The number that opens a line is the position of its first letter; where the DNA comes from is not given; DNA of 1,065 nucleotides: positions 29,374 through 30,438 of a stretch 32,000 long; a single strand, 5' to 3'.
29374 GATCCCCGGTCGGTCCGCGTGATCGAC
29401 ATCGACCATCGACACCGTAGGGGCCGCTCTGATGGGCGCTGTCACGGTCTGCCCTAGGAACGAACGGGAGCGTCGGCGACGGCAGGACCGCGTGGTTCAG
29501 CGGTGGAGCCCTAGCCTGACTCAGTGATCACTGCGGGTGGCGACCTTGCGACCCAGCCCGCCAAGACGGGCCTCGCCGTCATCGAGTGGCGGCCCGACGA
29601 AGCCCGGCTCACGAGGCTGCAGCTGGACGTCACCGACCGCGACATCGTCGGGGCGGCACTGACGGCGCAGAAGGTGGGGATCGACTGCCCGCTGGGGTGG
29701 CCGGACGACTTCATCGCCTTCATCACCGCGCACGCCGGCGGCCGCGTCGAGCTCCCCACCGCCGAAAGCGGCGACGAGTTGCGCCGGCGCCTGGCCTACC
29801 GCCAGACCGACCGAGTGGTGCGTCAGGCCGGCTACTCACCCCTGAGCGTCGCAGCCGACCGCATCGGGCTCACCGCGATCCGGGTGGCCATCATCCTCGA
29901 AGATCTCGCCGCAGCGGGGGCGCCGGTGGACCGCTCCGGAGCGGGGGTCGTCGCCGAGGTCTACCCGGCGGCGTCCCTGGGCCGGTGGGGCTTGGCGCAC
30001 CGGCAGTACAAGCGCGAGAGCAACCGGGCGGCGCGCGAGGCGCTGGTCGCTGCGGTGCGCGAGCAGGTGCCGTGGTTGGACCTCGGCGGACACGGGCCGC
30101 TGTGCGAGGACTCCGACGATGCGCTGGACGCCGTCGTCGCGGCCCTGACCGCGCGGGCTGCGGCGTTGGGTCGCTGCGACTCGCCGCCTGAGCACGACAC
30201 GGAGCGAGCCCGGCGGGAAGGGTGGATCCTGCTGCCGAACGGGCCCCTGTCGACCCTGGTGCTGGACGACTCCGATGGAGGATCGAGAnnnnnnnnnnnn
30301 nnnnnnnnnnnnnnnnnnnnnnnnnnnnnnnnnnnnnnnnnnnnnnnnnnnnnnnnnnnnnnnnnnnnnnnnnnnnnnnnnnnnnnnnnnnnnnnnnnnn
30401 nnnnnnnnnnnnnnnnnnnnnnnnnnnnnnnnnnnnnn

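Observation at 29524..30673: Candidate novel two-nuclease module: DUF429 (RNase H-like fold) overlapping a small Hjc-like PD-(D/E)xK protein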

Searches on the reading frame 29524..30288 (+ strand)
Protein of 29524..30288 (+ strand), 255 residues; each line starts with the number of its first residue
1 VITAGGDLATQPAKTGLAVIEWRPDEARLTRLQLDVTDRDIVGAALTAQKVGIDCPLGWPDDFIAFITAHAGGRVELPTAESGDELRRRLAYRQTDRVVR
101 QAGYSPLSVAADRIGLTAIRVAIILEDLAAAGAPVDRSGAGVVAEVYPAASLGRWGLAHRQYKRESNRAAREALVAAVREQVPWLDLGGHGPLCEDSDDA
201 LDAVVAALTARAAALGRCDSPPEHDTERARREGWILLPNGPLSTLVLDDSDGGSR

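Call 4: search_protein_families(library=pfam, proteins=[window:29524-30288:+], max_evalue=1)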
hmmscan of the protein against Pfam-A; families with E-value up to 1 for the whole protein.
window:29524-30288:+ (255 aa): 1 family
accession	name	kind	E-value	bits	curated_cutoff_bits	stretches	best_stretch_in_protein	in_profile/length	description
PF04250.19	DUF429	-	3.8e-33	115.5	23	1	7-226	3-213/214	Protein of unknown function (DUF429)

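Call 5: search_protein_families(library=ncbifam, proteins=[window:29524-30288:+], max_evalue=1)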
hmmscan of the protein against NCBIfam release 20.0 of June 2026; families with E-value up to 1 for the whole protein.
window:29524-30288:+ (255 aa): 0 families

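Call 6: search_protein_families(library=padloc, proteins=[window:29524-30288:+], max_evalue=1)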
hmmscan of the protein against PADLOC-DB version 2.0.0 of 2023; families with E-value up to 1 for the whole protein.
window:29524-30288:+ (255 aa): 2 families
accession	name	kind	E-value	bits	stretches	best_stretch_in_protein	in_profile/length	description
PDLC05021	PDC-S44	-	2.2e-13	48.3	1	47-243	77-252/257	-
PDLC05019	PDC-S44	-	5.1e-05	20.6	1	1-57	7-69/259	-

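Call 9: search_solved_structures(query=window:29524-30288:+, max_evalue=10, show_alignments=2)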
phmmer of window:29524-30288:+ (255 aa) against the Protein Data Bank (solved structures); distinct sequences matched with E-value up to 10: 0.

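Call 20: find_homologous_proteins(query=window:29524-30288:+)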
Query window:29524-30288:+ (255 aa): 2435 proteins with E <= 0.001 among 8000 candidates; the best 120 are listed.
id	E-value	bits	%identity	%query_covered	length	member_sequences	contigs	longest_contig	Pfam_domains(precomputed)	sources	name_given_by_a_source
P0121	5.2e-161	552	100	100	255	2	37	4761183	PF04250.20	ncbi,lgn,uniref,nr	ncbi:DUF429 domain-containing protein [Kineococcus radiotolerans]|uniref:DUF429 domain-containing pr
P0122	3.7e-133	461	86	100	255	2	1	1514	PF04250.20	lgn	-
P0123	1.5e-127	443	85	97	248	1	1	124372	PF04250.20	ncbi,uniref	ncbi:DUF429 domain-containing protein [Kineococcus sp. SYSU DK002]|uniref:DUF429 domain-containing p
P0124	3.2e-123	429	85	94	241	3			PF04250.20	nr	nr:DUF429 domain-containing protein [Kineococcus aurantiacus]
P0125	1.5e-122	426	79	100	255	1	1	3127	PF04250.20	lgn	-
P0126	3.3e-117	409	78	96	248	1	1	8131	PF04250.20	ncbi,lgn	ncbi:MAG: DUF429 domain-containing protein [Janthinobacterium lividum]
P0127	5.2e-117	408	79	97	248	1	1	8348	PF04250.20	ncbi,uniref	ncbi:DUF429 domain-containing protein [Kineococcus arenarius]|uniref:DUF429 domain-containing protei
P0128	8.2e-114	398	78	96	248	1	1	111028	PF04250.20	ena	-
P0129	5.3e-113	395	76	97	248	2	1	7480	PF04250.20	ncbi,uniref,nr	ncbi:DUF429 domain-containing protein [Kineococcus indalonis]|uniref:DUF429 domain-containing protei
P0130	6.0e-104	365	72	96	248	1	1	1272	PF04250.20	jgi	jgi:predicted nuclease with RNAse H fold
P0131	9.5e-104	365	72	96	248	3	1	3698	PF04250.20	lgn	-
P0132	1.2e-99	351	70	96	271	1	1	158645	PF04250.20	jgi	jgi:predicted nuclease with RNAse H fold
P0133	1.3e-93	331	65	96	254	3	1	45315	PF04250.20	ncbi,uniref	ncbi:DUF429 domain-containing protein [Kineococcus sp. SYSU DK004]|uniref:DUF429 domain-containing p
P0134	4.2e-80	287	61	96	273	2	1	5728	PF04250.20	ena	-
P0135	6.5e-80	287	60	96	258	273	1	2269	PF04250.20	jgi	jgi:predicted nuclease with RNAse H fold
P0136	2.0e-79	285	58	98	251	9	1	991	PF04250.20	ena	-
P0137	4.2e-79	284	60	96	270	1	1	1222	PF04250.20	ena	-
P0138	1.2e-77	279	58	96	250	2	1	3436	PF04250.20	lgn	-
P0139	7.4e-77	277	58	96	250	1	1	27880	PF04250.20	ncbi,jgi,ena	-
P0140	1.8e-76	275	59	96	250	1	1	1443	PF04250.20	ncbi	-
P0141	3.1e-76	275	57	96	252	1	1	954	PF04250.20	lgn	-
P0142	3.8e-76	274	59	96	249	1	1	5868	PF04250.20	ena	-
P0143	9.1e-76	273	57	98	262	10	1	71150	PF04250.20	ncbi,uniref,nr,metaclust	ncbi:hypothetical protein CC117_25880 [Parafrankia colletiae]|uniref:DUF429 domain-containing protei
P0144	1.2e-75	273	57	98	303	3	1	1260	PF04250.20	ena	-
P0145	1.5e-75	272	57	96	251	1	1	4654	PF04250.20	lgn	-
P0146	1.7e-75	272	57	94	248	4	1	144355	PF04250.20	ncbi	-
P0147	2.8e-75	271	58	96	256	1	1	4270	PF04250.20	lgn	-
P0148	6.9e-75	270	57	96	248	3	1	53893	PF04250.20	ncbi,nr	ncbi:MAG TPA: DUF429 domain-containing protein [Mycobacteriales bacterium]|nr:DUF429 domain-containi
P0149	3.7e-74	268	56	98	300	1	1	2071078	PF04250.20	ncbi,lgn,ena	-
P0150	4.0e-74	268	56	96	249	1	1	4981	PF04250.20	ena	-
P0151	4.1e-74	268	58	96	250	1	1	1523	PF04250.20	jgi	jgi:predicted nuclease with RNAse H fold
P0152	4.8e-73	264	58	96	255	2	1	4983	PF04250.20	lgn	-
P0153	6.2e-73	264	55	96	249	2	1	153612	PF04250.20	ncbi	ncbi:DUF429 domain-containing protein [Streptosporangium sp. NPDC002607]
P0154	1.2e-72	263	55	96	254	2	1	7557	PF04250.20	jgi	jgi:predicted nuclease with RNAse H fold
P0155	2.3e-72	262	57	96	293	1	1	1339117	PF04250.20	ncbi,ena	-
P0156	2.4e-72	262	56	96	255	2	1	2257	PF04250.20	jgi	jgi:predicted nuclease with RNAse H fold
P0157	3.2e-72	261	56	96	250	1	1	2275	PF04250.20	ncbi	ncbi:DUF429 domain-containing protein [soil metagenome]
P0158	4.2e-72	261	57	98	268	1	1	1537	PF04250.20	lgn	-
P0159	7.6e-72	260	56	96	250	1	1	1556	PF04250.20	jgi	jgi:predicted nuclease with RNAse H fold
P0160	1.2e-71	260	57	96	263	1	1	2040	PF04250.20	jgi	jgi:predicted nuclease with RNAse H fold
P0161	1.3e-71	259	58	96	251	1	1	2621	PF04250.20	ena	-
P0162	1.5e-71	259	55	96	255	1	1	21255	PF04250.20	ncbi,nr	ncbi:MAG: DUF429 domain-containing protein [Actinomycetia bacterium]|nr:DUF429 domain-containing pro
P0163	1.5e-71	259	56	96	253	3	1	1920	PF04250.20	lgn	-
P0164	2.5e-71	259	57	97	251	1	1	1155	PF04250.20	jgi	jgi:predicted nuclease with RNAse H fold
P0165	3.7e-71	258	56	96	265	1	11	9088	PF04250.20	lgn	-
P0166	6.5e-71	257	54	96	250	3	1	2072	PF04250.20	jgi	jgi:predicted nuclease with RNAse H fold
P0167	9.4e-71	257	56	96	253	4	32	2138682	PF04250.20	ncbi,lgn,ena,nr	ncbi:MAG: DUF429 domain-containing protein [Kineosporiaceae bacterium]|nr:DUF429 domain-containing p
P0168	1.3e-70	256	54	96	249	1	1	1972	PF04250.20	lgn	-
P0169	1.4e-70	256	55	96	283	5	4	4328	PF04250.20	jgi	jgi:predicted nuclease with RNAse H fold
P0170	1.9e-70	256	58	96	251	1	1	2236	PF04250.20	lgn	-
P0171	2.2e-70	255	59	88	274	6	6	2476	PF04250.20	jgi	jgi:predicted nuclease with RNAse H fold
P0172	2.4e-70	255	59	88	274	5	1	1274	PF04250.20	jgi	jgi:predicted nuclease with RNAse H fold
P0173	4.4e-70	254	54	97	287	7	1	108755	PF04250.20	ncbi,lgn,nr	ncbi:conserved hypothetical protein [Frankia sp. Hr75.2]|nr:conserved hypothetical protein [Frankia 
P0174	7.1e-70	254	54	96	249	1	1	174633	PF04250.20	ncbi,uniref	ncbi:DUF429 domain-containing protein [Streptosporangium sp. NPDC023963]|uniref:DUF429 domain-contai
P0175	3.0e-69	252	54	96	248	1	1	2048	PF04250.20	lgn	-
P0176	3.4e-69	252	53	96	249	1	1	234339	PF04250.20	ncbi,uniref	ncbi:DUF429 domain-containing protein [Streptosporangium sp. LJ11]|uniref:DUF429 domain-containing p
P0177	4.5e-69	251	52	96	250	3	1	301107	PF04250.20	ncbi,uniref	ncbi:DUF429 domain-containing protein [Nonomuraea sp. NPDC049421]|uniref:DUF429 domain-containing pr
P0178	5.1e-69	251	55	96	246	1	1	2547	PF04250.20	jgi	jgi:predicted nuclease with RNAse H fold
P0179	5.6e-69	251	54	96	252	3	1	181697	PF04250.20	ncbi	ncbi:DUF429 domain-containing protein [Micromonospora sp. NPDC004704]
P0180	5.7e-69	251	56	96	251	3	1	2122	PF04250.20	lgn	-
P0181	2.0e-68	249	52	99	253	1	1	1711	PF04250.20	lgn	-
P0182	2.4e-68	249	54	96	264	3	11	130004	PF04250.20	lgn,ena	-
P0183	2.6e-68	249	53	96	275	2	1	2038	PF04250.20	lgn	-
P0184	2.8e-68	249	55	96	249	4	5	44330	PF04250.20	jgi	jgi:predicted nuclease with RNAse H fold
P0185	4.0e-68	248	53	96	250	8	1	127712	PF04250.20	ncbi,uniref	ncbi:DUF429 domain-containing protein [Streptosporangium sp. NPDC006930]|uniref:DUF429 domain-contai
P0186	5.8e-68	247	54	96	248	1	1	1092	PF04250.20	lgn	-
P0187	5.8e-68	247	53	96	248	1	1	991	PF04250.20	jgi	-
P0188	9.2e-68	247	54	96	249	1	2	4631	PF04250.20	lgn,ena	-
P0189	9.9e-68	247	52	96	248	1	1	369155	PF04250.20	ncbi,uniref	ncbi:DUF429 domain-containing protein [Nonomuraea sp. KM88]|uniref:DUF429 domain-containing protein 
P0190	1.3e-67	246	52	96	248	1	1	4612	PF04250.20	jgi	jgi:predicted nuclease with RNAse H fold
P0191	1.3e-67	246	55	96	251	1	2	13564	PF04250.20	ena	-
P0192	1.5e-67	246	52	96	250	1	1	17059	PF04250.20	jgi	jgi:predicted nuclease with RNAse H fold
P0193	2.1e-67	246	53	96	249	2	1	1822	PF04250.20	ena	-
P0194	2.4e-67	245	54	96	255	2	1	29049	PF04250.20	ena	-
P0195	2.7e-67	245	55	96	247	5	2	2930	PF04250.20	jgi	jgi:predicted nuclease with RNAse H fold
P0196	2.8e-67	245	54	96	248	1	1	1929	PF04250.20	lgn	-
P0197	3.2e-67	245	54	97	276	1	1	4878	PF04250.20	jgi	jgi:predicted nuclease with RNAse H fold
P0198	3.3e-67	245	52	96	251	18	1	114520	PF04250.20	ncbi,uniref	ncbi:DUF429 domain-containing protein [Nonomuraea sp. NPDC052116]|uniref:DUF429 domain-containing pr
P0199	3.4e-67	245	51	96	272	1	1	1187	PF04250.20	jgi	jgi:predicted nuclease with RNAse H fold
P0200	4.7e-67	245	56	90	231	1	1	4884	PF04250.20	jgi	jgi:predicted nuclease with RNAse H fold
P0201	4.9e-67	244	53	94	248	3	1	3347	PF04250.20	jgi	jgi:predicted nuclease with RNAse H fold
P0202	5.5e-67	244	56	96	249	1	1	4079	PF04250.20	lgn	-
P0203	5.7e-67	244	52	97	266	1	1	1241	PF04250.20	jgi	jgi:predicted nuclease with RNAse H fold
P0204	5.9e-67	244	54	96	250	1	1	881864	PF04250.20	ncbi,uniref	ncbi:DUF429 domain-containing protein [Actinoallomurus vinaceus]|uniref:DUF429 domain-containing pro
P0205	7.2e-67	244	57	96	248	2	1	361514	PF04250.20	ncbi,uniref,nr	ncbi:DUF429 domain-containing protein [uncultured Pseudokineococcus sp.]|uniref:DUF429 domain-contai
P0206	7.5e-67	244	52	96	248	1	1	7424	PF04250.20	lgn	-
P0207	8.4e-67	244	53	96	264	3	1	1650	PF04250.20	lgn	-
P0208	8.8e-67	244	52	96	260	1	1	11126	PF04250.20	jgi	-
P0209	9.3e-67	244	53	96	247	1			PF04250.20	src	-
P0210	1.1e-66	243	54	96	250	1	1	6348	PF04250.20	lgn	-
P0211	1.3e-66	243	51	100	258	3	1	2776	PF04250.20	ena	-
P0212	1.3e-66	243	53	96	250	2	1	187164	PF04250.20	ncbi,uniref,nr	ncbi:DUF429 domain-containing protein [Actinoallomurus purpureus]|uniref:DUF429 domain-containing pr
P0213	1.4e-66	243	54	93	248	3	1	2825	PF04250.20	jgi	jgi:predicted nuclease with RNAse H fold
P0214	2.0e-66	242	52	96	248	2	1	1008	PF04250.20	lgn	-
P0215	2.1e-66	242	53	96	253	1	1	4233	PF04250.20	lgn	-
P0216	2.3e-66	242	77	63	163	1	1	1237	PF04250.20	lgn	-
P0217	2.7e-66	242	52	96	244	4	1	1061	PF04250.20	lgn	-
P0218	3.3e-66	242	51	96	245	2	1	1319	PF04250.20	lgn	-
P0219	3.3e-66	242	54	93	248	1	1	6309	PF04250.20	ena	-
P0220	3.8e-66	242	54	96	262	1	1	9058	PF04250.20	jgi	jgi:predicted nuclease with RNAse H fold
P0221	4.6e-66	241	54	94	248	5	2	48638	PF04250.20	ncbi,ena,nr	ncbi:MAG TPA: DUF429 domain-containing protein [Streptosporangiaceae bacterium]|nr:DUF429 domain-con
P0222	6.0e-66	241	52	95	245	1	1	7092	PF04250.20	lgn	-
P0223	6.0e-66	241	50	96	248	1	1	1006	PF04250.20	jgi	jgi:predicted nuclease with RNAse H fold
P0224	6.3e-66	241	53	96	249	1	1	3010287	PF04250.20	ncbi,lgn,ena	-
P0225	6.6e-66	241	53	96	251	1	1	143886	PF04250.20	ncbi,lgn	ncbi:MAG TPA: DUF429 domain-containing protein [Micromonosporaceae bacterium]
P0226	6.9e-66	241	54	96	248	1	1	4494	PF04250.20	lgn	-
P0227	7.2e-66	241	55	96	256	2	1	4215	PF04250.20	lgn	-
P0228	7.5e-66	241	52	96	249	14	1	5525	PF04250.20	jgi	jgi:predicted nuclease with RNAse H fold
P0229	7.7e-66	241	53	96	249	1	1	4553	PF04250.20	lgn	-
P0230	9.6e-66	240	51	93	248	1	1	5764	PF04250.20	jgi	jgi:predicted nuclease with RNAse H fold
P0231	9.8e-66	240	52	96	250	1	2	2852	PF04250.20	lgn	-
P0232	1.0e-65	240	54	96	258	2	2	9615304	PF04250.20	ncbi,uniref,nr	ncbi:DUF429 domain-containing protein [Phytohabitans rumicis]|uniref:DUF429 domain-containing protei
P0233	1.1e-65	240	53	97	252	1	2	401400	PF04250.20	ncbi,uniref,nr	ncbi:DUF429 domain-containing protein [Micromonospora andamanensis]|uniref:DUF429 domain-containing 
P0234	1.2e-65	240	53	96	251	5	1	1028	PF04250.20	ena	-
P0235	1.4e-65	240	54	96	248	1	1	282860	PF04250.20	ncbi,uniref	ncbi:DUF429 domain-containing protein [Actinoplanes sp. NPDC049599]|uniref:DUF429 domain-containing 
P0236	1.5e-65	240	50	96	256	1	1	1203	PF04250.20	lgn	-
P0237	1.5e-65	240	52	96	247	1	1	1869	PF04250.20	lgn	-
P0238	1.6e-65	239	53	98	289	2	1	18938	PF04250.20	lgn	-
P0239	1.7e-65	239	53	96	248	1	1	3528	PF04250.20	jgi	jgi:predicted nuclease with RNAse H fold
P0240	1.7e-65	239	52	96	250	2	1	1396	PF04250.20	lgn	-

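Call 27: find_encoding_contigs(protein=P0132, flank=4000, max_places=3)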
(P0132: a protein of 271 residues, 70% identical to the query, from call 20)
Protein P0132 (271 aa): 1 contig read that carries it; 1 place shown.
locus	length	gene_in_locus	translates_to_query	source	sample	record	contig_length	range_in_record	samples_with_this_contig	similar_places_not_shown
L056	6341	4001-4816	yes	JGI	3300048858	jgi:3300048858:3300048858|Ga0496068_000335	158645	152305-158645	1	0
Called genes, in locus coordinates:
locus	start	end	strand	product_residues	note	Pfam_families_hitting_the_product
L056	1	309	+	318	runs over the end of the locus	PF04122:CW_binding_2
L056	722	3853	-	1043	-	PF04122:CW_binding_2, PF13753:SWM_repeat (faint)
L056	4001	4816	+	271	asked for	PF04250:DUF429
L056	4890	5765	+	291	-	PF04122:CW_binding_2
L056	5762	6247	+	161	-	-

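Call 28: find_encoding_contigs(protein=P0133, flank=4000, max_places=3)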
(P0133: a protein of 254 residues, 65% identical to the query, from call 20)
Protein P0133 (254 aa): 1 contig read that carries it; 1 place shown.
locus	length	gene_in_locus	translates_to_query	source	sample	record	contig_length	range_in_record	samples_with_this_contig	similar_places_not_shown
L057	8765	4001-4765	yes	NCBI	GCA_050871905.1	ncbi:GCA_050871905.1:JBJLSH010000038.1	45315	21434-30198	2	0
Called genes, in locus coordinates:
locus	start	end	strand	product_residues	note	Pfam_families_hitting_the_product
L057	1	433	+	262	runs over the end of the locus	PF00106:adh_short, PF08659:KR, PF01370:Epimerase (weak), PF13561:adh_short_C2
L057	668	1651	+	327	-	PF00106:adh_short, PF08659:KR, PF13561:adh_short_C2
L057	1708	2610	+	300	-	PF07859:Abhydrolase_3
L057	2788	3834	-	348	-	PF00890:FAD_binding_2, PF01134:GIDA (faint), PF01266:DAO, PF07992:Pyr_redox_2, PF12831:FAD_oxidored (weak), PF13450:NAD_binding_8 (weak)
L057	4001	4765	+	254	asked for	PF04250:DUF429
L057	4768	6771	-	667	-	PF12229:PG_binding_4 (faint), PF04294:VanW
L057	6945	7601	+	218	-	PF00440:TetR_N, PF17940:TetR_C_31 (weak), PF13977:TetR_C_6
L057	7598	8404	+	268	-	PF00005:ABC_tran (weak)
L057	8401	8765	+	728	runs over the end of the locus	PF12051:DUF3533 (faint), PF12698:ABC2_membrane_3, PF01061:ABC2_membrane (weak)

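Call 29: find_encoding_contigs(protein=P0123, flank=5000, max_places=2)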
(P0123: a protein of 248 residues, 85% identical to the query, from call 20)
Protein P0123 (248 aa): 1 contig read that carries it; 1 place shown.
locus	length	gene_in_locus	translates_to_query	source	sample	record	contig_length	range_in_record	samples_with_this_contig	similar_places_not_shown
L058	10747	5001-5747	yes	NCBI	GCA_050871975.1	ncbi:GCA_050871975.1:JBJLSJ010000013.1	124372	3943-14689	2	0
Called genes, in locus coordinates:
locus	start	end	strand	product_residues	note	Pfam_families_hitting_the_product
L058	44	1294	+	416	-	PF03033:Glyco_transf_28, PF06722:EryCIII-like_C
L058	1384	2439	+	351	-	PF08310:LGFP, PF05901:Excalibur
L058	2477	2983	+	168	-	PF13480:Acetyltransf_6 (faint), PF00583:Acetyltransf_1, PF13673:Acetyltransf_10 (weak), PF13508:Acetyltransf_7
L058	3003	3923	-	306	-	PF00291:PALP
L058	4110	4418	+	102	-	-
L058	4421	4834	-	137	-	-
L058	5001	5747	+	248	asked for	PF04250:DUF429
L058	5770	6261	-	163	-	PF10604:Polyketide_cyc2 (weak)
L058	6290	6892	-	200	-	PF00440:TetR_N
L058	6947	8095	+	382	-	PF06779:MFS_4, PF07690:MFS_1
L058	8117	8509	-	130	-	PF22278:DUF6958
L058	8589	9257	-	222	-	PF11139:SfLAP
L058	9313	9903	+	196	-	PF00440:TetR_N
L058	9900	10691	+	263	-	-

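Call 30: find_encoding_contigs(protein=P0128, flank=5000, max_places=2)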
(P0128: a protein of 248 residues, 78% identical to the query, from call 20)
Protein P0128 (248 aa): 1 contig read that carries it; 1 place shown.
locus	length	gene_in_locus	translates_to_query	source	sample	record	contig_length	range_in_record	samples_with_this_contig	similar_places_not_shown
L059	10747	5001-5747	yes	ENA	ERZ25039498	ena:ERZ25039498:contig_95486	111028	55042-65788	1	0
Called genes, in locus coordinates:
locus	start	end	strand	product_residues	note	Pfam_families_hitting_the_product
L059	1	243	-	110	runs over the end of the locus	-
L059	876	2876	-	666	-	PF13439:Glyco_transf_4, PF00534:Glycos_transf_1, PF13692:Glyco_trans_1_4, PF08241:Methyltransf_11, PF13649:Methyltransf_25 (weak)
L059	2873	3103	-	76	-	-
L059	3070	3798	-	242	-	PF13641:Glyco_tranf_2_3, PF00535:Glycos_transf_2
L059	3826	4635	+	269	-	PF13489:Methyltransf_23 (weak), PF13649:Methyltransf_25, PF08241:Methyltransf_11, PF08242:Methyltransf_12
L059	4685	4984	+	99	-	-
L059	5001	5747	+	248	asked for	PF04250:DUF429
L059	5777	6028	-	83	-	-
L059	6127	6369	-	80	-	-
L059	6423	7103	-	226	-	-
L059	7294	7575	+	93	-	PF04226:Transgly_assoc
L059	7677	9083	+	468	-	-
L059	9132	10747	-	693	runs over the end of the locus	-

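Call 31: find_encoding_contigs(protein=P0127, flank=5000, max_places=2)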
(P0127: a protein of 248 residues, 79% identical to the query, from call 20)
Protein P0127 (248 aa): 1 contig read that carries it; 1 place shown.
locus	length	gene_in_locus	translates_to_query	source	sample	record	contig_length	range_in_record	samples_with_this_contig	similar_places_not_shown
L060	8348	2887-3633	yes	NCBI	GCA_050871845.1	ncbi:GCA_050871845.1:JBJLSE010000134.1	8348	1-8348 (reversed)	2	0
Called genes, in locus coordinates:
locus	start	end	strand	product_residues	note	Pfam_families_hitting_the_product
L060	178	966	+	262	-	-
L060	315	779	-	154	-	-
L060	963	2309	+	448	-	PF03432:Relaxase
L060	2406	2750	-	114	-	-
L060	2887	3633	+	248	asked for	PF04250:DUF429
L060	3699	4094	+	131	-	-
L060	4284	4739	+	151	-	-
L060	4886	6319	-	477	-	PF14072:DndB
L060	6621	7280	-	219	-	-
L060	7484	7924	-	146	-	-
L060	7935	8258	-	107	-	-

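Call 35: predict_structure(alignment_id=A2)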
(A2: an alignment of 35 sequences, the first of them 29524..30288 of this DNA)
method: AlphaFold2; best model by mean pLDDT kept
length: 255 residues; sequences in the alignment: 35
mean_pLDDT: 92.6   pTM: 0.90
mean pLDDT of the five models: 92.6, 91.7, 91.5, 91.0, 88.9
residues with pLDDT >= 90: 205; 70-90: 40; 50-70: 7; < 50: 3
segments of 3 or more residues with pLDDT < 50: 253-255
pLDDT, mean of each block of 10 residues (from residue 1): 96 94 96 97 98 95 90 84 84 90 82 85 97 96 97 97 95 97 96 98 98 96 96 96 85 48
secondary structure, 60 per line:
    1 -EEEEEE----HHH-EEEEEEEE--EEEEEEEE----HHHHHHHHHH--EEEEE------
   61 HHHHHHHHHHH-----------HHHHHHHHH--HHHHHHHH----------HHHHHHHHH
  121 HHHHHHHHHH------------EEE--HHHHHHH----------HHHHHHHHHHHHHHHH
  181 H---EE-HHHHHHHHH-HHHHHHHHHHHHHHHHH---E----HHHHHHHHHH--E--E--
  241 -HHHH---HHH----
elements in order: E2-7 E16-23 E26-33 H38-47 E50-54 H61-71 H83-91 H94-101 H112-130 E143-145 H148-154 H165-181 H188-196 H198-214 H223-232 H242-245
